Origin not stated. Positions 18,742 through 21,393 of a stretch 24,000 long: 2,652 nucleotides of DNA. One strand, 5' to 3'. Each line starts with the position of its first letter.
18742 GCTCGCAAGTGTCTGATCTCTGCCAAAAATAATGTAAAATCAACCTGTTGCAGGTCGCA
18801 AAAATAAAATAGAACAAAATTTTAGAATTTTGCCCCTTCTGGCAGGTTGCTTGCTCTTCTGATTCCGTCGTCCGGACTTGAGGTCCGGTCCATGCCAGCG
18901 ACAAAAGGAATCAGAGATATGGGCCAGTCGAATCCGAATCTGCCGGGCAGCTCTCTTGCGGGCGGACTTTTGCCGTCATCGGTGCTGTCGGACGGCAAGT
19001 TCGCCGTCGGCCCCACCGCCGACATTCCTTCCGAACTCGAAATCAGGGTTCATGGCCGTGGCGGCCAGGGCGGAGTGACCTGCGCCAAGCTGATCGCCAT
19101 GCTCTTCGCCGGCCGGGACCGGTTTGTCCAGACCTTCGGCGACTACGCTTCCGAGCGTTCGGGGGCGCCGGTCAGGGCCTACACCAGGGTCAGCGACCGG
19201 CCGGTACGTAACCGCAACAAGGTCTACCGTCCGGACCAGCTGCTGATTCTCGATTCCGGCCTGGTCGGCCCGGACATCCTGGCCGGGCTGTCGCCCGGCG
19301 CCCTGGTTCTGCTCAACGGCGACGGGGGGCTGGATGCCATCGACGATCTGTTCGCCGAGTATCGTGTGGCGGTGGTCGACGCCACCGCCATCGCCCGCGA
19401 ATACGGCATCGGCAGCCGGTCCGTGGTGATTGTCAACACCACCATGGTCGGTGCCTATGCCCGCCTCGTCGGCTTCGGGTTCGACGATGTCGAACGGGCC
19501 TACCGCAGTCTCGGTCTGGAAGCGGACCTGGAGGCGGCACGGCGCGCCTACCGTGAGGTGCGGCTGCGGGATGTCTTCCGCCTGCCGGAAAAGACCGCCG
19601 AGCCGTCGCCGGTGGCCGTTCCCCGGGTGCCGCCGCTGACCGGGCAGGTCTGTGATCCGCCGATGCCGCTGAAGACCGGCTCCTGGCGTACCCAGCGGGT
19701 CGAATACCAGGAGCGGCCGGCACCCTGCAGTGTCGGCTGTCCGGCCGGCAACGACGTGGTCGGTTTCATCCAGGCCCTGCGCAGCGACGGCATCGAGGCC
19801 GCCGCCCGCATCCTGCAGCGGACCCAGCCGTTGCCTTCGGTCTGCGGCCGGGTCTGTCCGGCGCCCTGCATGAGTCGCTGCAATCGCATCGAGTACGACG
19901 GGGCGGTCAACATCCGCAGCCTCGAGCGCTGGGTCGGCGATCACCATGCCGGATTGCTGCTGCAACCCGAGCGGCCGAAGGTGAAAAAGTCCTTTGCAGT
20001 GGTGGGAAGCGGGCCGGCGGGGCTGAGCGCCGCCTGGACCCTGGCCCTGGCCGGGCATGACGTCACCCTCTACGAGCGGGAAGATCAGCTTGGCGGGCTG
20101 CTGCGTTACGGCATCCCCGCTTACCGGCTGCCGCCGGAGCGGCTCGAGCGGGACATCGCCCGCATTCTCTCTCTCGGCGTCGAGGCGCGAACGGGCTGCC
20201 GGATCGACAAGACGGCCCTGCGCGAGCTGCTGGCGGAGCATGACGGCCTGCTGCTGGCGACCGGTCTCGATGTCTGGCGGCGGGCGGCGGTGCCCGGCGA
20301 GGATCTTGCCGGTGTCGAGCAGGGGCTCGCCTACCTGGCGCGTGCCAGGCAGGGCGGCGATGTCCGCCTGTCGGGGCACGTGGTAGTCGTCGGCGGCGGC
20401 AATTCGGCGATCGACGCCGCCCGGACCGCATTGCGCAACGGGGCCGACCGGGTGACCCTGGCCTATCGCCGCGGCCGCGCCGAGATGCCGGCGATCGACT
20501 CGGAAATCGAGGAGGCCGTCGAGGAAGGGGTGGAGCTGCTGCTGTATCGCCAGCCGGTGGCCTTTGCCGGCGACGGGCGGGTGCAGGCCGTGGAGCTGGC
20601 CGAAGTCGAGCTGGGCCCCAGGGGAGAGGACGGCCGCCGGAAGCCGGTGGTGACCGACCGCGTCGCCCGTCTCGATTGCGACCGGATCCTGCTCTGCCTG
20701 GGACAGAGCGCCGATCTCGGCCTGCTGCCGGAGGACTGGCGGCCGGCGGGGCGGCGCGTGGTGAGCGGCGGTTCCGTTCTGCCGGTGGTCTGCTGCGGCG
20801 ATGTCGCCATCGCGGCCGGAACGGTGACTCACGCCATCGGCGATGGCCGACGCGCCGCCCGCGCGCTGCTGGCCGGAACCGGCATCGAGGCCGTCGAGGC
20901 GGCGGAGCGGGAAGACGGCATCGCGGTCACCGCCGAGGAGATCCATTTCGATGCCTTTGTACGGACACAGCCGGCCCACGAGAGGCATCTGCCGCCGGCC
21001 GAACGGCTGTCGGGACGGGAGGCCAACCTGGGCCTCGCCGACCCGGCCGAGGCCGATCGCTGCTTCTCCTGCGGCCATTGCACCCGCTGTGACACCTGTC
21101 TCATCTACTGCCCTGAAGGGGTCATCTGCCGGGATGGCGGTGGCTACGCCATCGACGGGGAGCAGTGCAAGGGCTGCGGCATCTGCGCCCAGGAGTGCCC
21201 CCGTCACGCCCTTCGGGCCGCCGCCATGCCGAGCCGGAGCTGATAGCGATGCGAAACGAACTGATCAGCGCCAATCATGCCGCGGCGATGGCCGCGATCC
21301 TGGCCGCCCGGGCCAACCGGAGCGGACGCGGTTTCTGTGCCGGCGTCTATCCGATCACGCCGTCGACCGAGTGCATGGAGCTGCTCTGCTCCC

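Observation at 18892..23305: OFOR operon whose gamma and delta subunits are fused around a GltD/NfnB-like NAD(P)H flavoprotein: a candidate ferredoxin-independent 2-oxoacid:NAD(P)+ oxidoreductase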

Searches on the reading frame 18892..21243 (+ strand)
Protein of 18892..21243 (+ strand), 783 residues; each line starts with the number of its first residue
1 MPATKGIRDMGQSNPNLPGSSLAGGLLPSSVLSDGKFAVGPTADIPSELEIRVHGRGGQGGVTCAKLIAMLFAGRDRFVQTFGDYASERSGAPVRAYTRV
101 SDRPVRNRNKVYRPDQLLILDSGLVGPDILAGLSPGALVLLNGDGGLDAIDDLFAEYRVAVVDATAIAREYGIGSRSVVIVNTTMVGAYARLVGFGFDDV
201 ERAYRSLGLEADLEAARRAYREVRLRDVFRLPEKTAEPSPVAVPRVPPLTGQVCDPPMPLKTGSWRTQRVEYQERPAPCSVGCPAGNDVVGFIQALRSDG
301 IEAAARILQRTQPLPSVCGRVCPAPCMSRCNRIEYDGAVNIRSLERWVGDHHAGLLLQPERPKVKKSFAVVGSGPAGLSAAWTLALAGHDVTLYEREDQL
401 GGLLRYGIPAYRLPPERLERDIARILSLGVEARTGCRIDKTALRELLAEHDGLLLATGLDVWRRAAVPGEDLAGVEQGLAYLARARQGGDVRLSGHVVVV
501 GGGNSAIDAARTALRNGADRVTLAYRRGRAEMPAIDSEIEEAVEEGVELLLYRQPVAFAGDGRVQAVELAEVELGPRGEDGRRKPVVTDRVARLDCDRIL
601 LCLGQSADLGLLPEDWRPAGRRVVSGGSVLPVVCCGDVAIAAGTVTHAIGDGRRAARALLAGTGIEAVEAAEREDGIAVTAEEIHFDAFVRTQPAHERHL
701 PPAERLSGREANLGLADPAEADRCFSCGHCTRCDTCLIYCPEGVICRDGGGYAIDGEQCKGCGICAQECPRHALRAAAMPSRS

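Call 7: search_protein_families(library=pfam, proteins=[window:18892-21243:+], max_evalue=0.01)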
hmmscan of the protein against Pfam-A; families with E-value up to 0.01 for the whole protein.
window:18892-21243:+ (783 aa): 22 families
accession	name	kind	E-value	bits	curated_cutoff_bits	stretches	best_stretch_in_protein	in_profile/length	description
PF07992.20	Pyr_redox_2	-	1.3e-23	84.3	26.1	1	368-612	3-244/291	Pyridine nucleotide-disulphide oxidoreductase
PF01558.24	POR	-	1.9e-23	84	27.4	1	57-220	1-172/173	Pyruvate ferredoxin/flavodoxin oxidoreductase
PF14691.11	Fer4_20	-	2.1e-17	63.4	25.8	1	277-352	30-108/113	Dihydroprymidine dehydrogenase domain II, 4Fe-4S cluster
PF00070.33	Pyr_redox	-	1.9e-11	44.7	22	2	496-570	1-80/82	Pyridine nucleotide-disulphide oxidoreductase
PF12831.13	FAD_oxidored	-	1.2e-10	41.7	27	1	369-414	3-48/416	FAD dependent oxidoreductase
PF13738.12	Pyr_redox_3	-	1e-09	38.5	30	1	494-581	164-252/305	Pyridine nucleotide-disulphide oxidoreductase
PF13450.12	NAD_binding_8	-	1.4e-09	38.5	21.9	1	370-404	1-35/68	NAD(P)-binding Rossmann-like domain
PF01593.30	Amino_oxidase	-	1.2e-06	28.5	19.8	1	376-405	2-31/443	Flavin containing amine oxidoreductase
PF00890.30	FAD_binding_2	-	2.3e-06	27.5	20.4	1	369-402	3-36/414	FAD binding domain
PF01266.30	DAO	-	8.4e-06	26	27.9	1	369-611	3-208/353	FAD dependent oxidoreductase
PF00037.32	Fer4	-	1.8e-05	24.7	21.1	1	753-774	2-23/24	4Fe-4S binding domain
PF01134.28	GIDA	-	3.4e-05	23.5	22.1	1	369-400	3-35/391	Glucose inhibited division protein A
PF03486.20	HI0933_like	-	4.6e-05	23.4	50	1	368-401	3-36/244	HI0933-like protein Rossmann domain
PF13187.11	Fer4_9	-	0.00011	22.6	27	1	729-773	1-51/52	4Fe-4S dicluster domain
PF12838.12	Fer4_7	-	0.00043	21.1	27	1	729-772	1-51/52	4Fe-4S dicluster domain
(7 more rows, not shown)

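Call 8: search_protein_families(library=ncbifam, proteins=[window:18892-21243:+], max_evalue=0.001)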
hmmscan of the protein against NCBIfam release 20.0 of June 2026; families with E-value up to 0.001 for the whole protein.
window:18892-21243:+ (783 aa): 71 families (the best 25 are shown)
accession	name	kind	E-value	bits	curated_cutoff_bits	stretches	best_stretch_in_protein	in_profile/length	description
NF009410.0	PRK12771.1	subfamily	2.4e-135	452.3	516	1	261-775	32-561/566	NAD(P)-binding protein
NF009454.0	PRK12814.1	equivalog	1.1e-90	304.9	916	1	277-737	102-581/657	putative NADPH-dependent glutamate synthase small subunit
NF009414.0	PRK12778.1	equivalog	2.4e-79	267.5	1103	1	277-659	337-745/752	bifunctional dihydroorotate dehydrogenase B NAD binding subunit/NADPH-dependent glutamate synthase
TIGR03315.1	Se_ygfK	equivalog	6e-76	255.7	835.3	1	277-771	445-935/1012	putative selenate reductase subunit YgfK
TIGR01316.1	gltA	equivalog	2.6e-73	247.3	471.75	1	274-659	33-445/449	NADPH-dependent glutamate synthase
NF010590.0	PRK13984.1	equivalog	1.9e-67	227.8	946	1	279-658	198-601/611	putative oxidoreductase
NF009413.0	PRK12775.1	equivalog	2.1e-62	211.3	1895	1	278-693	340-774/1006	putative trifunctional 2-polyprenylphenol hydroxylase/glutamate synthase subunit beta/ferritin domain-containing protein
TIGR01318.1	gltD_gamma_fam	subfamily_domain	4.5e-61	206.8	482.95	1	277-659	48-461/467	glutamate synthase, small subunit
NF009408.0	PRK12769.1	equivalog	1.5e-54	185.3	1003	1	278-668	235-656/659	formate-dependent uric acid utilization protein AegA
NF009415.0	PRK12779.1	equivalog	3.5e-54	184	1519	1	280-673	211-636/944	putative bifunctional glutamate synthase subunit beta/2-polyprenylphenol hydroxylase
NF009451.0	PRK12809.1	equivalog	2e-51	175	1154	1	264-659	204-630/639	formate-dependent uric acid utilization protein YgfT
NF009409.0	PRK12770.1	subfamily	1.9e-50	172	343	1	360-659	13-346/360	putative glutamate synthase subunit beta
TIGR01317.1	GOGAT_sm_gam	subfamily_domain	2.3e-49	168.6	447.7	1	279-522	52-311/485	glutamate synthase small subunit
NF045663.1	diclust_near_Sec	equivalog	8.8e-42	143.1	530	1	272-458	13-198/759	pyridine nucleotide-disulfide oxidoreductase/dicluster-binding protein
NF040683.1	PorC_Meth_Thtga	equivalog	5.9e-35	120.6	270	1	49-224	2-174/177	pyruvate synthase subunit PorC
TIGR02175.1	PorC_KorC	subfamily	1.8e-34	119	81.1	1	49-223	2-175/177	2-oxoacid:acceptor oxidoreductase, gamma subunit, pyruvate/2-ketoisovalerate family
NF045790.1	OxalOxreddelta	equivalog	3e-22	79.2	230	2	76-284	43-273/316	oxalate oxidoreductase subunit delta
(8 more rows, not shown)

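Call 12: find_homologous_proteins(query=window:18892-21243:+, max_evalue=1e-10)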
Query window:18892-21243:+ (783 aa): 4355 proteins with E <= 1e-10 among 8000 candidates; the best 120 are listed.
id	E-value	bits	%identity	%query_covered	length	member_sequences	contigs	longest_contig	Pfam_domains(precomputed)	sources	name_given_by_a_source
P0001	0.0e+0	1738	100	99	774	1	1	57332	PF01558.26,PF01266.31,PF01593.31,PF13450.13,PF14691.12,PF00890.31,PF07992.21,PF00070.34,PF00037.33,PF13738.13,PF12831.14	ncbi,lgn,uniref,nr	ncbi:2-oxoacid:acceptor oxidoreductase gamma subunit (pyruvate/2-ketoisovalerate family) [Geothermob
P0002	0.0e+0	1460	90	92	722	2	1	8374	PF13450.13,PF07992.21,PF00070.34,PF03486.21,PF01134.29,PF12831.14,PF01558.26,PF01266.31,PF01593.31,PF14691.12,PF00890.31,PF00037.33,PF13738.13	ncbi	-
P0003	0.0e+0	1135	68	98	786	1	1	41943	PF01558.26,PF01266.31,PF13450.13,PF14691.12,PF00890.31,PF07992.21,PF00070.34,PF00037.33,PF13738.13,PF12831.14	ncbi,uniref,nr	ncbi:hypothetical protein C2E25_13390 [Geothermobacter hydrogeniphilus]|uniref:4Fe-4S ferredoxin-typ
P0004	0.0e+0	1124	68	98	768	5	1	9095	PF01558.26,PF13450.13,PF14691.12,PF07992.21,PF00070.34,PF00037.33,PF13738.13,PF12831.14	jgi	-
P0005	0.0e+0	1116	66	99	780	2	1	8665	PF01558.26,PF01266.31,PF13450.13,PF14691.12,PF00890.31,PF07992.21,PF00070.34,PF00037.33,PF13738.13,PF12831.14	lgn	-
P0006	0.0e+0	1093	66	98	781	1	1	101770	PF13450.13,PF07992.21,PF00070.34,PF12838.13,PF12831.14,PF01558.26,PF01266.31,PF14691.12,PF00890.31,PF00037.33,PF13738.13,PF13187.12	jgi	-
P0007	6.1e-285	966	61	94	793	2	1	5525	PF00743.26,PF13450.13,PF07992.21,PF00070.34,PF03486.21,PF12838.13,PF12831.14,PF01558.26,PF01946.24,PF01266.31,PF14691.12,PF00890.31,PF00037.33,PF13738.13,PF13187.12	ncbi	-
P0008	9.0e-285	965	59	94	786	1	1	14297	PF01558.26,PF01266.31,PF13450.13,PF14691.12,PF07992.21,PF00070.34,PF00037.33,PF13738.13,PF12831.14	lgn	-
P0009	9.4e-267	905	59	93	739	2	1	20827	PF01558.26,PF13450.13,PF14691.12,PF07992.21,PF00070.34,PF00037.33,PF13738.13,PF12838.13,PF12831.14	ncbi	-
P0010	5.9e-257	873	57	93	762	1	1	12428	PF01558.26,PF01266.31,PF13450.13,PF14691.12,PF07992.21,PF00070.34,PF00037.33,PF13738.13,PF03486.21,PF12838.13,PF12831.14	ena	-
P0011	2.3e-256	871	57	93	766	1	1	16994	PF01558.26,PF01266.31,PF01593.31,PF13450.13,PF14691.12,PF07992.21,PF00070.34,PF00037.33,PF13738.13,PF12838.13,PF12831.14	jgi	jgi:2-oxoacid:acceptor oxidoreductase gamma subunit (pyruvate/2-ketoisovalerate family)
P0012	4.9e-256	870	58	93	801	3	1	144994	PF01558.26,PF01266.31,PF00743.26,PF13450.13,PF14691.12,PF00890.31,PF07992.21,PF00070.34,PF13738.13,PF03486.21,PF12831.14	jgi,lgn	-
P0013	4.5e-255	867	57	93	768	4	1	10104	PF01558.26,PF01266.31,PF13450.13,PF14691.12,PF07992.21,PF00070.34,PF00037.33,PF13738.13,PF12838.13,PF12831.14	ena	-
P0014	8.1e-255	866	55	95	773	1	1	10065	PF13450.13,PF07992.21,PF00070.34,PF03486.21,PF12838.13,PF12831.14,PF01558.26,PF14691.12,PF00890.31,PF00037.33,PF13738.13,PF13187.12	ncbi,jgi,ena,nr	ncbi:MAG TPA: FAD-dependent oxidoreductase [Desulfomonilaceae bacterium]|nr:FAD-dependent oxidoreduc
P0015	3.8e-254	864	58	93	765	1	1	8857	PF01558.26,PF01266.31,PF13450.13,PF14691.12,PF07992.21,PF00070.34,PF00037.33,PF13738.13,PF13187.12,PF12831.14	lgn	-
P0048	4.6e-250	850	56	93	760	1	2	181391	PF01558.26,PF01266.31,PF13450.13,PF14691.12,PF07992.21,PF00070.34,PF00037.33,PF13738.13,PF12838.13,PF13187.12,PF12831.14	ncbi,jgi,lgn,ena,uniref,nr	ncbi:FAD-dependent oxidoreductase [Noviherbaspirillum sp.]|jgi:2-oxoacid:acceptor oxidoreductase gam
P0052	1.3e-249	849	57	93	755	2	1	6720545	PF01558.26,PF01593.31,PF13450.13,PF14691.12,PF07992.21,PF00070.34,PF13738.13,PF12831.14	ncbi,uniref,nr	ncbi:FAD-dependent oxidoreductase [Anaeromyxobacter oryzae]|uniref:FAD-dependent oxidoreductase n=1 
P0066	2.5e-248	844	56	93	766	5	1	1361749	PF13450.13,PF07992.21,PF00070.34,PF03486.21,PF12838.13,PF01134.29,PF12831.14,PF01558.26,PF01266.31,PF14691.12,PF00037.33,PF13738.13,PF13237.12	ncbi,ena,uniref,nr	ncbi:FAD-dependent oxidoreductase [uncultured Propionivibrio sp.]|uniref:FAD-dependent oxidoreductas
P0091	1.6e-246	839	54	93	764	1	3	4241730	PF13450.13,PF07992.21,PF00070.34,PF03486.21,PF12838.13,PF01134.29,PF12831.14,PF01558.26,PF01266.31,PF14691.12,PF00890.31,PF00037.33,PF13738.13,PF13187.12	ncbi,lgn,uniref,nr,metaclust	ncbi:FAD-dependent oxidoreductase [Geopsychrobacter electrodiphilus]|uniref:FAD-dependent oxidoreduc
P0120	2.7e-245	834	55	93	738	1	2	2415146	PF01558.26,PF01266.31,PF13450.13,PF14691.12,PF00890.31,PF07992.21,PF00070.34,PF13738.13,PF13187.12,PF12831.14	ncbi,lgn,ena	ncbi:MAG: FAD-dependent oxidoreductase [Planctomycetota bacterium]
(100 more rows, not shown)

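Call 22: search_solved_structures(query=window:18919-21243:+, max_evalue=0.00001, show_alignments=2)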
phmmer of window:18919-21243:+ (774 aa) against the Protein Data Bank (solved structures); distinct sequences matched with E-value up to 0.00001: 19.
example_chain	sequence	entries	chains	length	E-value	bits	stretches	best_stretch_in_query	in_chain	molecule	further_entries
9n5u_A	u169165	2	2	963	3e-79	270.3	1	263-648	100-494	NfnA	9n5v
9bov_A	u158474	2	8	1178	9.3e-70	238.9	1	268-652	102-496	Molybdopterin oxidoreductase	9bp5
8oh5_C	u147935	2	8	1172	1.1e-65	225.4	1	268-650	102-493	Formate dehydrogenase-O, major subunit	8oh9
4ylf_B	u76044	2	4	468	6.8e-65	222.9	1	268-649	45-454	Dihydropyrimidine dehydrogenase subunit A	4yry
5vj7_A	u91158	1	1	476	3.4e-64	220.5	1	267-650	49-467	Oxidoreductase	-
5jca_L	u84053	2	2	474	2e-63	218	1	267-650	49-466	NADH-dependent Ferredoxin:NADP Oxidoreductase (NfnI) subunit alpha | NADH-dependent Ferredoxin:NADP Oxidoreductase subunit alpha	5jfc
2vdc_G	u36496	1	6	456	1.7e-51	178.6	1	270-669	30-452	GLUTAMATE SYNTHASE [NADPH] SMALL CHAIN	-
6s6s_G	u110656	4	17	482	2e-51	178.3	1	270-669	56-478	Glutamate synthase [NADPH] small chain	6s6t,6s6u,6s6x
7mfm_I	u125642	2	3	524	3.1e-34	121.5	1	273-512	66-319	Glutamate synthase (NADPH) small chain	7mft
7m31_A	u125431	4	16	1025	1.6e-28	102.5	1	267-595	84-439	Dihydropyrimidine dehydrogenase [NADP(+)]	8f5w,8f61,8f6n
1gt8_A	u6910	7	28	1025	1.6e-28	102.5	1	267-595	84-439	DIHYDROPYRIMIDINE DEHYDROGENASE | Dihydropyrimidine dehydrogenase [NADP(+)]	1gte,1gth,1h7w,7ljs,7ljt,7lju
1h7x_A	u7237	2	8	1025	1.6e-28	102.5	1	267-595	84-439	DIHYDROPYRIMIDINE DEHYDROGENASE | Dihydropyrimidine dehydrogenase [NADP(+)]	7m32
9bt4_E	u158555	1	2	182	6.5e-25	90.7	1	41-215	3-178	Pyruvate:Ferredoxin Oxidoreductase, subunit gamma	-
2raa_A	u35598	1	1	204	3e-22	81.8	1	40-215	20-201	Pyruvate synthase subunit porC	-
5c4i_B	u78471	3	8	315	2e-15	59.3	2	63-261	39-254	Oxalate oxidoreductase subunit delta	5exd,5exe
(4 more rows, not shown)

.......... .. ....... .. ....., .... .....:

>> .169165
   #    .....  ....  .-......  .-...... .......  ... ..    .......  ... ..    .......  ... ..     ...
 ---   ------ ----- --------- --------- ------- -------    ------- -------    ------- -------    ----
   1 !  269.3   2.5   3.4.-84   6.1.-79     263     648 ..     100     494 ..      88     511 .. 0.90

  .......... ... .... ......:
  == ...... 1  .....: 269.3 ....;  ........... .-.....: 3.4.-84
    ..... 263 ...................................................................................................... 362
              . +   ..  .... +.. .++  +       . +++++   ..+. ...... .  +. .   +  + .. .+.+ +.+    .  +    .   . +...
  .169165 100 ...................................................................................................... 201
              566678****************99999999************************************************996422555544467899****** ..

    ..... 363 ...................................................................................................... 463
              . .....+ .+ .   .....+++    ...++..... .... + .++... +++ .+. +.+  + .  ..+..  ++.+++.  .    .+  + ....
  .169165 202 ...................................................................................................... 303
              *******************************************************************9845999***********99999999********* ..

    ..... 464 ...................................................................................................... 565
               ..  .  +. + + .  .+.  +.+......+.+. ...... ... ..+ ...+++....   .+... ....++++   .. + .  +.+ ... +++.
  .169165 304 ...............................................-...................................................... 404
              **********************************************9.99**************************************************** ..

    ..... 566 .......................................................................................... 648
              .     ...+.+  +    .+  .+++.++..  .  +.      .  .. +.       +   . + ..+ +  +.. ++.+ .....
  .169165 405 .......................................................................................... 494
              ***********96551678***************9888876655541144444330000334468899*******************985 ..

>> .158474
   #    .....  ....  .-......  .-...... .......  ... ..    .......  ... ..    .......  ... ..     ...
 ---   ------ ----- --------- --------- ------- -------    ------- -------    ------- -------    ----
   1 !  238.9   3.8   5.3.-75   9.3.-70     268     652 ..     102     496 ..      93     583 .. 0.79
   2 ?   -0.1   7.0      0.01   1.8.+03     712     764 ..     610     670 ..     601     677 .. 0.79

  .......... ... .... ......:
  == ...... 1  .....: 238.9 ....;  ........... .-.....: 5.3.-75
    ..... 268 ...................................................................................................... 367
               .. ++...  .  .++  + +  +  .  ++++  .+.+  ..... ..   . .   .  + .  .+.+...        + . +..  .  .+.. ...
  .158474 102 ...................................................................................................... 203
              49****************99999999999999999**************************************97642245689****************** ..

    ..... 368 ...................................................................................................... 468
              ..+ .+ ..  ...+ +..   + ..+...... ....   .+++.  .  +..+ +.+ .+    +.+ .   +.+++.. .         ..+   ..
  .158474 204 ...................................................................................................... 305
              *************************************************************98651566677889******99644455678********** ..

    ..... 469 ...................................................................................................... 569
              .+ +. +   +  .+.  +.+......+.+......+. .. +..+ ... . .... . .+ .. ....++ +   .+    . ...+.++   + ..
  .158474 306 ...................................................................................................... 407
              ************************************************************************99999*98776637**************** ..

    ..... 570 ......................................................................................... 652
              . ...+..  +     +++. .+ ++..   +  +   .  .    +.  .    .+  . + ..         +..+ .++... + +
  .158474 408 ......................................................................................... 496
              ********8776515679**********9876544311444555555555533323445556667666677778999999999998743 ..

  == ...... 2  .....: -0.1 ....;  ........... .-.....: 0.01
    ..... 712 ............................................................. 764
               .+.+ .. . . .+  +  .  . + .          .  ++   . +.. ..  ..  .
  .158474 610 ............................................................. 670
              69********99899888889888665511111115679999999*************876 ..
